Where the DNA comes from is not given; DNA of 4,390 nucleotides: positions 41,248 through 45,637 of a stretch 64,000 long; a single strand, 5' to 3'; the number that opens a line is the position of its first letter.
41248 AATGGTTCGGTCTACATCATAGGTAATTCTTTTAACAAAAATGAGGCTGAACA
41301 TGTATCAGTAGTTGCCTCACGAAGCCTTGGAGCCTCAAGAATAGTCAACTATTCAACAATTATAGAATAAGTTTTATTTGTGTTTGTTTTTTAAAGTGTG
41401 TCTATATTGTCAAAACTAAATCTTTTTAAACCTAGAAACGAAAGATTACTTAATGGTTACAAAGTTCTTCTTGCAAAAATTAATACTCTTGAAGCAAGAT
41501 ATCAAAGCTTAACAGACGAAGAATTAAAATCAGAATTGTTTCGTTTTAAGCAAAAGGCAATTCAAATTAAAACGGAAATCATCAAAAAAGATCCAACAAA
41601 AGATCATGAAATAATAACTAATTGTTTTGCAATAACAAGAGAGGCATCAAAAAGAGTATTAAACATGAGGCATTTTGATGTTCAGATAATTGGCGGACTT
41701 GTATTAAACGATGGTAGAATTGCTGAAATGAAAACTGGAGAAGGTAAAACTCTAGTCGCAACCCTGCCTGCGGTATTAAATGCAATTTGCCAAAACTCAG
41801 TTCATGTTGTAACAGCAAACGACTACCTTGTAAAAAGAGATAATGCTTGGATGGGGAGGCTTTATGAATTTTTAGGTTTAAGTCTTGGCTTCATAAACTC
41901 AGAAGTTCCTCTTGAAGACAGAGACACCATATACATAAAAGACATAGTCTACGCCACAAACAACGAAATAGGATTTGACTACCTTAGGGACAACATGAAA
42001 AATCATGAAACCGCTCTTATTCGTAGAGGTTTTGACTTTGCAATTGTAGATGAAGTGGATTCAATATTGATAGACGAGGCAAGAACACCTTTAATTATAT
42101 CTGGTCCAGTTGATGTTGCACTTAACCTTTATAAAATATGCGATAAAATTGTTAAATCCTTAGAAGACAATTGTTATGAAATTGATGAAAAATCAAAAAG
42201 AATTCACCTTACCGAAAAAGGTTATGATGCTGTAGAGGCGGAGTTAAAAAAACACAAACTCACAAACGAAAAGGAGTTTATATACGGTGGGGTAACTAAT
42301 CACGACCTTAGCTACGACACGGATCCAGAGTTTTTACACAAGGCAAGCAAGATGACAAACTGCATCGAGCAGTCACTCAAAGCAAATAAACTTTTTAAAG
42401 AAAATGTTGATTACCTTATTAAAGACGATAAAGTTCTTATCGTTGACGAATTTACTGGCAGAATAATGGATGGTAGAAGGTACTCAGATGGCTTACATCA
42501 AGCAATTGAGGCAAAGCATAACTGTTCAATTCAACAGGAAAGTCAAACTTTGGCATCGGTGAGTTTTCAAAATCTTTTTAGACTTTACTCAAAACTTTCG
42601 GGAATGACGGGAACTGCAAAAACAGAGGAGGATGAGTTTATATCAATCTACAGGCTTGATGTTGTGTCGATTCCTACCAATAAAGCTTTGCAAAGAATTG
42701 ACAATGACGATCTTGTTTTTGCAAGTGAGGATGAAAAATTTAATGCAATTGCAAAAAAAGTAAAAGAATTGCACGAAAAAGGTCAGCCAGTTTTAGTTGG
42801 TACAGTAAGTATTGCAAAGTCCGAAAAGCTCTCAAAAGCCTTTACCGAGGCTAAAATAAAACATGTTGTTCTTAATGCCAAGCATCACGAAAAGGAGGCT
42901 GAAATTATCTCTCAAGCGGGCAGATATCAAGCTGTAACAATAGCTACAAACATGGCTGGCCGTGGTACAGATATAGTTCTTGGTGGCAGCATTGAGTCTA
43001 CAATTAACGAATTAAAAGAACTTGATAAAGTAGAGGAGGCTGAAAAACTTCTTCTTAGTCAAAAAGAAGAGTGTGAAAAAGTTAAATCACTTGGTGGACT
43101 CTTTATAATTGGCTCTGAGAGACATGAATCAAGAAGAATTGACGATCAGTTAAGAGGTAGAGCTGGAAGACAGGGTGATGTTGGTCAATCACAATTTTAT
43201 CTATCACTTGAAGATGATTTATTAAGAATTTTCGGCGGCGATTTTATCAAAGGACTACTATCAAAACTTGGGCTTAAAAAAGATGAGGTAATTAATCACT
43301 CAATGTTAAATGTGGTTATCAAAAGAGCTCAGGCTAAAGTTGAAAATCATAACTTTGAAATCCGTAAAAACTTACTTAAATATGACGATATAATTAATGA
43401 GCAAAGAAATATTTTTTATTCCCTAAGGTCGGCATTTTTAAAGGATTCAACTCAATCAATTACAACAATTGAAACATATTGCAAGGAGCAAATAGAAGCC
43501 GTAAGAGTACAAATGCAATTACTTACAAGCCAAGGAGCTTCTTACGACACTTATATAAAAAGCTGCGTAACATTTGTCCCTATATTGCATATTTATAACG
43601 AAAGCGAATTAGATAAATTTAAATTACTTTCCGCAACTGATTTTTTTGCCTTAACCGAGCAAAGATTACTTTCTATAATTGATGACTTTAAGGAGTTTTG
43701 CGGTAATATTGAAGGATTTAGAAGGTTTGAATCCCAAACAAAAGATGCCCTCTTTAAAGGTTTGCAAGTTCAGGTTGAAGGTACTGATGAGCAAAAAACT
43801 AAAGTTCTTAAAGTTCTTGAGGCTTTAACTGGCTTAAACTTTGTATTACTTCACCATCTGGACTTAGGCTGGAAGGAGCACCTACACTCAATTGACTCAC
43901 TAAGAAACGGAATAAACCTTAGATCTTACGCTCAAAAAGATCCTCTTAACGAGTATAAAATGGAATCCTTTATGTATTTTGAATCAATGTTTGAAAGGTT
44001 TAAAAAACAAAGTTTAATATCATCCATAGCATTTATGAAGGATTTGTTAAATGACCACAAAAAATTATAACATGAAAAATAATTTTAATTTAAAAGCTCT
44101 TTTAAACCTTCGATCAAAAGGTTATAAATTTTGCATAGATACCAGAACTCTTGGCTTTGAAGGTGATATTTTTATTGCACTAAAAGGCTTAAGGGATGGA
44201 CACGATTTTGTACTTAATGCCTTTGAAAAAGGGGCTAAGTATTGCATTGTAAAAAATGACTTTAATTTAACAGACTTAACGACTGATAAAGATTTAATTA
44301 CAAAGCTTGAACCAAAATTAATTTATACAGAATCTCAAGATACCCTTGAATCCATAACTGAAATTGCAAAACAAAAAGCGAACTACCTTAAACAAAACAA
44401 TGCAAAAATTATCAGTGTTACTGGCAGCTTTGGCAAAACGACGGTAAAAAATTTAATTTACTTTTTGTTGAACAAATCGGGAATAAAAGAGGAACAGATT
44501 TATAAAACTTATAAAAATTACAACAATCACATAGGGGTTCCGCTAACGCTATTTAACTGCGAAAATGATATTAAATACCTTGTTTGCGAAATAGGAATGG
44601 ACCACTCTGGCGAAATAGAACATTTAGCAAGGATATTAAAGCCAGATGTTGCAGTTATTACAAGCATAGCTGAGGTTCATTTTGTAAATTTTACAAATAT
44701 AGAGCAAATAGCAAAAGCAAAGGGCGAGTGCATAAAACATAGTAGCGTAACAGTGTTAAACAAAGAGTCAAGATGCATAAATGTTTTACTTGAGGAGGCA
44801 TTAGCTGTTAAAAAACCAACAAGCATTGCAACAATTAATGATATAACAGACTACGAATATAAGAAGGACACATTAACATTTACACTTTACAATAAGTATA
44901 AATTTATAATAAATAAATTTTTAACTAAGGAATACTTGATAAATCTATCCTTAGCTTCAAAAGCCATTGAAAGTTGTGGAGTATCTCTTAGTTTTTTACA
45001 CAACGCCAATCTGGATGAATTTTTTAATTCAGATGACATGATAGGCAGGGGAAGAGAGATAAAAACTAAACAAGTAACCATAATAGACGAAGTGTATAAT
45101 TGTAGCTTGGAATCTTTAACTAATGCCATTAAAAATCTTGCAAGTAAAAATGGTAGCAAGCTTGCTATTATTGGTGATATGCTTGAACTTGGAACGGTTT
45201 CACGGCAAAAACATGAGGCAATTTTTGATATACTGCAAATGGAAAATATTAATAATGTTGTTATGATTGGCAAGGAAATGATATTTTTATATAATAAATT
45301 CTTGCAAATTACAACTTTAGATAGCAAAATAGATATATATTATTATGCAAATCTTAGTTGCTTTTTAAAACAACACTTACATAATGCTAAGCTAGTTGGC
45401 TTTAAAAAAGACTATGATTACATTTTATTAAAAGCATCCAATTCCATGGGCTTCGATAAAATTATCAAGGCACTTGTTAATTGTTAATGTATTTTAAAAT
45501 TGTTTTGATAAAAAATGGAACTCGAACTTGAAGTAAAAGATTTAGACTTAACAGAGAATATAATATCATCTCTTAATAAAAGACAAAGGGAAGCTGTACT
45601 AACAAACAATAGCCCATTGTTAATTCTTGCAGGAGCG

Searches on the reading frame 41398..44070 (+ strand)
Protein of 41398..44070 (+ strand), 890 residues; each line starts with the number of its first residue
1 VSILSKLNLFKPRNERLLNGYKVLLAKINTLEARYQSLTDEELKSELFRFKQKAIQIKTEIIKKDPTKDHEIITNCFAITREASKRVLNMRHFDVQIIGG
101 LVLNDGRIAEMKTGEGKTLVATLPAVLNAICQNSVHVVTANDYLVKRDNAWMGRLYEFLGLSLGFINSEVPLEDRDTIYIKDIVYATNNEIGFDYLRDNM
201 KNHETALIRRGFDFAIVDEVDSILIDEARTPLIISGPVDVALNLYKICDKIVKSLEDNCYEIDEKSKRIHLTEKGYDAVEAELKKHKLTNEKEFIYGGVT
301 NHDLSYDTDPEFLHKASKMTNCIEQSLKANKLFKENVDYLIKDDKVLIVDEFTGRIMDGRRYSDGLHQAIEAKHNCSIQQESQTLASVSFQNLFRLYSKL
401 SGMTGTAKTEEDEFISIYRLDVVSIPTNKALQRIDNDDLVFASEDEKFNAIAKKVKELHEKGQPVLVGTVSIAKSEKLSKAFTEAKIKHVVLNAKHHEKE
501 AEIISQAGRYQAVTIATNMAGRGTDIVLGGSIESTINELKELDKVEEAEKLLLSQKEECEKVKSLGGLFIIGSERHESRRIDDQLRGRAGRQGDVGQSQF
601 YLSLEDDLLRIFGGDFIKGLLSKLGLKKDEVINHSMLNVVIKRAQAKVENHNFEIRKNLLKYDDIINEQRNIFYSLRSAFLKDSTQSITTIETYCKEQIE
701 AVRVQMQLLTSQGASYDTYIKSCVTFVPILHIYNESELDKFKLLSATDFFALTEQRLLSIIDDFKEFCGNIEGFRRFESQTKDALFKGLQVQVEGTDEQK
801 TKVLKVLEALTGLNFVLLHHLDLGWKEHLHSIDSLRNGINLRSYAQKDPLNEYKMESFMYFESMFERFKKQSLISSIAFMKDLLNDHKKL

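Call 54: search_protein_families(library=pfam, proteins=[window:41398-44070:+], max_evalue=0.00001)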
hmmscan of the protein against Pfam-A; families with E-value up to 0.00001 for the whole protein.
window:41398-44070:+ (890 aa): 4 families
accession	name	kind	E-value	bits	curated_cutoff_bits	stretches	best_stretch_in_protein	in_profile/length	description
PF07517.20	SecA_DEAD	-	2.1e-112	375.6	24.6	1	9-414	4-289/290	SecA DEAD-like domain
PF21090.3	P-loop_SecA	-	1.9e-85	286.1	27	1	431-629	2-205/205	SecA P-loop domain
PF07516.18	SecA_SW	-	8.3e-43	147.2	26.7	1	631-872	1-192/200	SecA Wing and Scaffold domain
PF01043.26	SecA_PP_bind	-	1.2e-33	116.4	23.5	1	243-371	4-110/110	SecA preprotein cross-linking domain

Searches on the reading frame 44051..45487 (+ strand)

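Call 98: search_protein_families(library=pfam, proteins=[window:44051-45487:+], max_evalue=0.0001)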
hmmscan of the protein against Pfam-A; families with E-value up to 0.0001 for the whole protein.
window:44051-45487:+ (478 aa): 2 families
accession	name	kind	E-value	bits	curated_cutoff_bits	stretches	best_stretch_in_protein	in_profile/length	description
PF08245.18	Mur_ligase_M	-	3.5e-27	96.1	24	1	123-255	1-140/200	Mur ligase middle domain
PF02875.26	Mur_ligase_C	-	2.4e-06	28.8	28.4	1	335-409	4-78/127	Mur ligase, glutamate ligase domain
